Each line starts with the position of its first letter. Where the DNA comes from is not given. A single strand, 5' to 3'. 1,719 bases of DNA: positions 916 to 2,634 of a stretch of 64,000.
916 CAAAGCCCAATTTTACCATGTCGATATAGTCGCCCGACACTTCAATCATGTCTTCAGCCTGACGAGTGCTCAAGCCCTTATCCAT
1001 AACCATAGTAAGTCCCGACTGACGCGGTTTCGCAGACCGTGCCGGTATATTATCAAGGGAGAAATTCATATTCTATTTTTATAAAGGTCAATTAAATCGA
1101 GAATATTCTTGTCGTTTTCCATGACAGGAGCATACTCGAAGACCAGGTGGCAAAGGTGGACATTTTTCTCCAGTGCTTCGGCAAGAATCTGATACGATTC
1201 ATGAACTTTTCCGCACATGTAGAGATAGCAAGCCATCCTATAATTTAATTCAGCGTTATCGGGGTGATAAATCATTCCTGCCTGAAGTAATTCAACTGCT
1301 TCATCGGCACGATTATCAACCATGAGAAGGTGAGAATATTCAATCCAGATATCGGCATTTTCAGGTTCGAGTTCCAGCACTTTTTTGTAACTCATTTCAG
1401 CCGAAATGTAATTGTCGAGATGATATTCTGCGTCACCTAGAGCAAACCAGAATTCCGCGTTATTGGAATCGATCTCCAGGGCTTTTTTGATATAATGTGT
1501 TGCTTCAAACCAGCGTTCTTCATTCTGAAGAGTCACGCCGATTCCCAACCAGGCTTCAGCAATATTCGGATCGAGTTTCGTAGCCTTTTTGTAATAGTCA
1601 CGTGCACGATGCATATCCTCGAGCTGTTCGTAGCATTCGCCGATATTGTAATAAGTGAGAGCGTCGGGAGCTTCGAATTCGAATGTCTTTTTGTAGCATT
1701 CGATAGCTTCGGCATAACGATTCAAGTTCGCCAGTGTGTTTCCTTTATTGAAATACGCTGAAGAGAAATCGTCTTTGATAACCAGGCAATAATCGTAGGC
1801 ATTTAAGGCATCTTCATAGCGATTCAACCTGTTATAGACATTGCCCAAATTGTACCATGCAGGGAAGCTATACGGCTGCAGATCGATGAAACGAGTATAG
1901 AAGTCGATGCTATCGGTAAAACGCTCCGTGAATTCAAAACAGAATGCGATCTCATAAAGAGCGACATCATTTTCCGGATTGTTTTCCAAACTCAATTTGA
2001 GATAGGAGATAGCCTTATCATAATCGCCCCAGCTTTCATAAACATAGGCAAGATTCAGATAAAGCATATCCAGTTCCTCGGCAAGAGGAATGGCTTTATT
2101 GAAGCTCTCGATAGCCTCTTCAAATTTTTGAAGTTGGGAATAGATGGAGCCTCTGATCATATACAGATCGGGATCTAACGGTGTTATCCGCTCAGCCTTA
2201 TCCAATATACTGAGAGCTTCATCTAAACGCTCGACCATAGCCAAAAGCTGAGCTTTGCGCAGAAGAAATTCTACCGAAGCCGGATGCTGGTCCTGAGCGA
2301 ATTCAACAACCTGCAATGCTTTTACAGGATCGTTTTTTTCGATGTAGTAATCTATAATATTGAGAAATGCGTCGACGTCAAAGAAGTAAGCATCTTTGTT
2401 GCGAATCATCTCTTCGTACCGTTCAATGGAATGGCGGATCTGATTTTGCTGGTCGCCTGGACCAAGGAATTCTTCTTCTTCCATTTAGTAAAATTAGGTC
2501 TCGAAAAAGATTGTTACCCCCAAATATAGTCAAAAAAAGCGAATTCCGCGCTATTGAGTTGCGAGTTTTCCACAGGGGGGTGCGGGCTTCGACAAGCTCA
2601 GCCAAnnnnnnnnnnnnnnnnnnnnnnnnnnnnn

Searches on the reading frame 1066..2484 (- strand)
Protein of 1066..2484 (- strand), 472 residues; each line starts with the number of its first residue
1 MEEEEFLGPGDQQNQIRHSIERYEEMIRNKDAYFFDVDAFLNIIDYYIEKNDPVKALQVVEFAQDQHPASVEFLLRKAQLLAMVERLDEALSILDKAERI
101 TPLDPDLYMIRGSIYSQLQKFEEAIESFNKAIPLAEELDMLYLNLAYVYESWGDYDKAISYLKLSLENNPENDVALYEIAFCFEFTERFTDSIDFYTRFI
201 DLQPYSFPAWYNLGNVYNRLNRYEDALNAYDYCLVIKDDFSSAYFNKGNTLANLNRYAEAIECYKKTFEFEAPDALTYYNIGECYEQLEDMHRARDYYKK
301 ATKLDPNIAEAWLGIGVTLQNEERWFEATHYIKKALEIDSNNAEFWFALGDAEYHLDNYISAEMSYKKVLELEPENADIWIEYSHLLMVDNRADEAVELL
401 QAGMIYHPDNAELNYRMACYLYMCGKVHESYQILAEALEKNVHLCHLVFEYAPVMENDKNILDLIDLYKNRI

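Call 40: search_protein_families(library=ncbifam, proteins=[window:1066-2484:-], max_evalue=0.0001)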
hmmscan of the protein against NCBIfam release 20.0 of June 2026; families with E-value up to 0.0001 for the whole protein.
window:1066-2484:- (472 aa): 33 families (the best 25 are shown)
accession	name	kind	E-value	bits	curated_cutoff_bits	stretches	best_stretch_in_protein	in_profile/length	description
NF040959.1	MamA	equivalog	5e-54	182.9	200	4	140-305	38-203/204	magnetosome protein MamA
TIGR02917.1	PEP_TPR_lipo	equivalog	2.8e-42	144.6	312.2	3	12-176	511-672/899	XrtA/PEP-CTERM system TPR-repeat protein PrsT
TIGR02552.1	LcrH_SycD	equivalog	1.2e-24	86.5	104.8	2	174-269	19-114/136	SycD/LcrH family type III secretion system chaperone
NF033920.0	C39_PA2778_fam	equivalog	9.9e-23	80.8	150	1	342-404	189-251/255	PA2778 family cysteine peptidase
TIGR02521.1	type_IV_pilW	equivalog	1.2e-21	77.4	154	2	201-337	59-197/234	type IV pilus biogenesis/stability protein PilW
NF053607.1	CHU_0125_OmpA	equivalog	4e-16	58.7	620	2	153-233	33-113/639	CHU_0125 family OmpA-like outer membrane integrity protein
TIGR03939.1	PGA_TPR_OMP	equivalog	1.2e-14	53.5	366.65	1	256-422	68-235/800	poly-beta-1,6 N-acetyl-D-glucosamine export porin PgaA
NF040561.1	PrimPol_Msp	equivalog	2.1e-14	53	200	0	48-153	2-99/515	CRISPR-associated primase-polymerase type A1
NF033762.1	social_mot_Tgl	equivalog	3.3e-14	52.8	225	1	149-319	41-214/252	social motility TPR repeat lipoprotein Tgl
TIGR00990.1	3a0801s09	subfamily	4.2e-14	52.1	757.25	1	292-397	348-453/615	mitochondrial import receptor subunit TOM70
TIGR04510.1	mod_pep_cyc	subfamily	9.8e-14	50.8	400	2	274-436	397-561/814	putative peptide modification system cyclase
NF033758.1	gliding_GltE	equivalog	1.4e-13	50.6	225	1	209-469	88-349/411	adventurous gliding motility TPR repeat lipoprotein GltE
NF052415.1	T3SS_chap_SctY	equivalog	7.3e-13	49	70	0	384-441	13-70/106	type III secretion apparatus assembly chaperone SctY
NF047507.1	TPR_BatC_Lepto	exception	7.9e-13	48.4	175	1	244-311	61-132/214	TPR repeat-containing protein BatC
NF047558.1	TPR_END_plus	domain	2.2e-12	46.7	32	0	142-173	2-32/56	TPR end-of-group domain-containing protein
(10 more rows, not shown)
